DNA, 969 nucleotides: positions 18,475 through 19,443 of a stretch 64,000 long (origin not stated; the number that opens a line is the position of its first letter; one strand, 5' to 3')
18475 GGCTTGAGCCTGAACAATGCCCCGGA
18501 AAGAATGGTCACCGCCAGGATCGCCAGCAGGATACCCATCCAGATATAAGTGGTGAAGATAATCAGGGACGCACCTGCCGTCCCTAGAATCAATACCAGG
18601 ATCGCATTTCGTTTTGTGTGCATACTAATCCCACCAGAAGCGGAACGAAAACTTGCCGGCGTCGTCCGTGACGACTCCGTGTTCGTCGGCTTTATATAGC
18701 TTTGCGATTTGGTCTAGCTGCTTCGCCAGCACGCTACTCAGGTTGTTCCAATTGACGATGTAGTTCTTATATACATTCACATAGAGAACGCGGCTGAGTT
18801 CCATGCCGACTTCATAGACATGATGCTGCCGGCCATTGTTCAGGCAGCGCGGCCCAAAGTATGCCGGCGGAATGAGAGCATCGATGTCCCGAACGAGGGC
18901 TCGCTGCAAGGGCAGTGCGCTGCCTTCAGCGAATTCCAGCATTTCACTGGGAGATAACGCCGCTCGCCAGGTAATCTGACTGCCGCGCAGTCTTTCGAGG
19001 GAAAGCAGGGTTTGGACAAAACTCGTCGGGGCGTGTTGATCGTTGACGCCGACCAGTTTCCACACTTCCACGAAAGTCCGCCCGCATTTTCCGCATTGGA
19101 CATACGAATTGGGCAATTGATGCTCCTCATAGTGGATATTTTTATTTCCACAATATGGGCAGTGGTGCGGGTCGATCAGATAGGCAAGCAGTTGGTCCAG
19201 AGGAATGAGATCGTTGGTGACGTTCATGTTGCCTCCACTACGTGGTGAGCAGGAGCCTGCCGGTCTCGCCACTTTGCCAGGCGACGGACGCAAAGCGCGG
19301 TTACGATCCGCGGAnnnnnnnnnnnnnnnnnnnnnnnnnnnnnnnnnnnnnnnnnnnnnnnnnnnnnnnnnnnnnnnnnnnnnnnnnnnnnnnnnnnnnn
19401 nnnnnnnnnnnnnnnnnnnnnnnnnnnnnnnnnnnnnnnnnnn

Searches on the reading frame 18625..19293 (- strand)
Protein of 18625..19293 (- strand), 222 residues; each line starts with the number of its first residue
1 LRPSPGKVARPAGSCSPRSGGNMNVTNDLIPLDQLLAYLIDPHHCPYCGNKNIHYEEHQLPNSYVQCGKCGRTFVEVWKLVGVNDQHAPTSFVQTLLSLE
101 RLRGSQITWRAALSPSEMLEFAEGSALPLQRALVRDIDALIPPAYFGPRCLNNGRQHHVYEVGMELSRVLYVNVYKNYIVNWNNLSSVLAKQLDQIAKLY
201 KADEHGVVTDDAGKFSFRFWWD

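Call 10: search_protein_families(library=pfam, proteins=[window:18625-19293:-], max_evalue=0.01)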
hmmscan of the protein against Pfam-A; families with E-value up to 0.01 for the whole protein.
window:18625-19293:- (222 aa): 3 families
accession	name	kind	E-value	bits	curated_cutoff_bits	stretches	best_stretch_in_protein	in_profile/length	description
PF14354.12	Lar_restr_allev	-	0.00013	22.5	28.6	1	44-72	5-33/58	Restriction alleviation protein Lar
PF01667.23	Ribosomal_S27e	-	0.0017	18.5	24.5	1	44-76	9-38/55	Ribosomal protein S27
PF13913.12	zf-C2HC_2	-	0.0027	17.8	27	0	64-74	2-12/25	zinc-finger of a C2HC-type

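Call 51: search_protein_families(library=phrogs, proteins=[window:18625-19293:-], max_evalue=0.001)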
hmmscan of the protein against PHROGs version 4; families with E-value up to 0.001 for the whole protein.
window:18625-19293:- (222 aa): 0 families
